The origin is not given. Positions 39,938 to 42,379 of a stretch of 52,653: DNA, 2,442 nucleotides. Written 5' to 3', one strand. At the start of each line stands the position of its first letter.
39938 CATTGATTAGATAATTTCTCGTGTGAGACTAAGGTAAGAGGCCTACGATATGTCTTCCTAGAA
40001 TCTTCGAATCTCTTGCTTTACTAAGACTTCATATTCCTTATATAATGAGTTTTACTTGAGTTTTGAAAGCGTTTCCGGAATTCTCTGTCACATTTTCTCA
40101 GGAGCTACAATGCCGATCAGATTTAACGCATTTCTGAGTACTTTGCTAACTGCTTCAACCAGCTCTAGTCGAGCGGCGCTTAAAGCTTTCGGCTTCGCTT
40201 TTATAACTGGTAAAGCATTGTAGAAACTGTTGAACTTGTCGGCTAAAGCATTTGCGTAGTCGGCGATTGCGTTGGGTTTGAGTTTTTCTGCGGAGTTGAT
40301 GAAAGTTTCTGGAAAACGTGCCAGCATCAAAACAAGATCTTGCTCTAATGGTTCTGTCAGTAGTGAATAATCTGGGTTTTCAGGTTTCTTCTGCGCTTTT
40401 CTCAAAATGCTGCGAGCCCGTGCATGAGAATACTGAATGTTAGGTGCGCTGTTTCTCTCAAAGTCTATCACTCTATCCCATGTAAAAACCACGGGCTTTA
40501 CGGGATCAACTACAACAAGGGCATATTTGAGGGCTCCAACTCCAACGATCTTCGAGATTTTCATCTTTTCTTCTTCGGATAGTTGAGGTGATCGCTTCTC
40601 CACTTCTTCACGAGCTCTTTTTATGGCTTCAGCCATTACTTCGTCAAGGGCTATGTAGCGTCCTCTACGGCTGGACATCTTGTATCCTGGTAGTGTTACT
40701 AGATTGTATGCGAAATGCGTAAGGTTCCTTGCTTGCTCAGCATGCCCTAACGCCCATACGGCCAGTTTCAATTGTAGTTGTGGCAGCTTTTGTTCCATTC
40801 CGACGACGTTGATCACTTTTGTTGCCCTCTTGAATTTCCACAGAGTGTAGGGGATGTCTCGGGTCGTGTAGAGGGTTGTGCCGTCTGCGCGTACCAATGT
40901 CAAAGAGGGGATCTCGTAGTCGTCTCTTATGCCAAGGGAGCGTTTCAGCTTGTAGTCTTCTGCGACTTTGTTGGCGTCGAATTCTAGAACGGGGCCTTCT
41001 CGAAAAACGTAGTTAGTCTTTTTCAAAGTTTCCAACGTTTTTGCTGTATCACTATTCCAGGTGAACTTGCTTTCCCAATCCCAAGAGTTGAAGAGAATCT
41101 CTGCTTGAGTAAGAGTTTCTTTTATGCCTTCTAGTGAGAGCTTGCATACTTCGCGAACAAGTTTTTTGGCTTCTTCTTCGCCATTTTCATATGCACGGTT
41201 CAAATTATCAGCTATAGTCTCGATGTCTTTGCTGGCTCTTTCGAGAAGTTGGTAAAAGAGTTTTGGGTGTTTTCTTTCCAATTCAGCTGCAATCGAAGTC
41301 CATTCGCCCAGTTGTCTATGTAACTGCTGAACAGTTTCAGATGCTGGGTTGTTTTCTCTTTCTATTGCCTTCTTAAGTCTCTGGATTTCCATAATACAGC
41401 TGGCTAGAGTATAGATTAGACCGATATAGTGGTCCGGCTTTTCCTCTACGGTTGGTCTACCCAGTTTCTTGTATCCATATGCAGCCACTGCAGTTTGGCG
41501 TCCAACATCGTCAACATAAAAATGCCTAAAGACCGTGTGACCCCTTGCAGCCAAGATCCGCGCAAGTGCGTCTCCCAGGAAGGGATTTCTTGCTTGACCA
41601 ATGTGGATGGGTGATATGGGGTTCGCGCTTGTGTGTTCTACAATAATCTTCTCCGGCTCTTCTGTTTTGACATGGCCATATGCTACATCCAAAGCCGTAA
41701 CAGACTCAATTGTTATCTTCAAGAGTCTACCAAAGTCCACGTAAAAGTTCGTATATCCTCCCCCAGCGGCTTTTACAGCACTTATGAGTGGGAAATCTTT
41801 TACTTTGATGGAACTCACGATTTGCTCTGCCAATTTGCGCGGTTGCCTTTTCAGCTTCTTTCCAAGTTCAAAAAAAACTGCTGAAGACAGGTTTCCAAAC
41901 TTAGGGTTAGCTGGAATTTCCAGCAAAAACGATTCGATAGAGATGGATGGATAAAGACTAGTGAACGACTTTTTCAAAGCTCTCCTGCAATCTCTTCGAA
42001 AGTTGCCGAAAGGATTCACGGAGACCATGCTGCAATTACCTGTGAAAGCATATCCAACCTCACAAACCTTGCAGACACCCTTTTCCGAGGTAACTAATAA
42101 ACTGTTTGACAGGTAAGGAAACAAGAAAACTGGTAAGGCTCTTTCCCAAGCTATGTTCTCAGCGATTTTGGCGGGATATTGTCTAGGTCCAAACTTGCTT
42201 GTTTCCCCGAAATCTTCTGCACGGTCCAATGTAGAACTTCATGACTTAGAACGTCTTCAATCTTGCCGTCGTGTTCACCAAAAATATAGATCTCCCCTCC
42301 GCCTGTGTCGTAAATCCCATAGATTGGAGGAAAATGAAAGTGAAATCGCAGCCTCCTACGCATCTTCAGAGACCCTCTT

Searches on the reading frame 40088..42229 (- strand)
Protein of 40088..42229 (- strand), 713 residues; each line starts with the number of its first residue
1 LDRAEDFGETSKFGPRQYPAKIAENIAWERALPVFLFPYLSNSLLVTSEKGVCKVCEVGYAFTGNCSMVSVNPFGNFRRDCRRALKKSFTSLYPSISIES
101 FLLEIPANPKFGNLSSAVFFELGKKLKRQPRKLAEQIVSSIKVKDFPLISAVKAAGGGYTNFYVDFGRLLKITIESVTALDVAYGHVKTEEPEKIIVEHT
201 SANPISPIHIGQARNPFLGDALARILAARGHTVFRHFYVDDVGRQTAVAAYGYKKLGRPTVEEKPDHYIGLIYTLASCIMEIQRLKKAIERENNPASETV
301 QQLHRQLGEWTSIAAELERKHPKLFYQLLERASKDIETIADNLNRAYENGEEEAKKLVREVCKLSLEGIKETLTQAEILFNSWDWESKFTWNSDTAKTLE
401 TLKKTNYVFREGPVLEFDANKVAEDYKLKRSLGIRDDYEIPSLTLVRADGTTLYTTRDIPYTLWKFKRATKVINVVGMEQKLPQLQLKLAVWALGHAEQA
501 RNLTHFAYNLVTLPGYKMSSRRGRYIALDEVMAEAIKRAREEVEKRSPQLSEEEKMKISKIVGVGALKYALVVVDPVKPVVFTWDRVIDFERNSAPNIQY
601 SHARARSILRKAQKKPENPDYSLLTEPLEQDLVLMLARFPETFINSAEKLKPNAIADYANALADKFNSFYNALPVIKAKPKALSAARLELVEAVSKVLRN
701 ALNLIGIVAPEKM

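Call 46: search_protein_families(library=pfam, proteins=[window:40088-42229:-], max_evalue=0.1)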
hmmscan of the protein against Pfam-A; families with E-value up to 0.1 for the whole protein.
window:40088-42229:- (713 aa): 6 families
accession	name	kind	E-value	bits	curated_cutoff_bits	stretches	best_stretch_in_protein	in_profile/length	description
PF05746.21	DALR_1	-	3.6e-34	117.8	22.3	1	598-713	1-117/117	DALR anticodon binding domain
PF00750.26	tRNA-synt_1d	-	2.4e-29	102.9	23.3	1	177-584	5-349/349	tRNA synthetases class I (R), catalytic domain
PF03485.21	Arg_tRNA_synt_N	-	5.3e-15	56.2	21.5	1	83-163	9-84/85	Arginyl tRNA synthetase N terminal domain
PF01025.24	GrpE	-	0.0083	16.3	25.8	1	281-375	12-107/165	GrpE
PF07739.18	TipAS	-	0.017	16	23.8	0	283-312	42-71/117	TipAS antibiotic-recognition domain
PF01921.24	tRNA-synt_1f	-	0.058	12.7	27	0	190-241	19-69/360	tRNA synthetases class I (K)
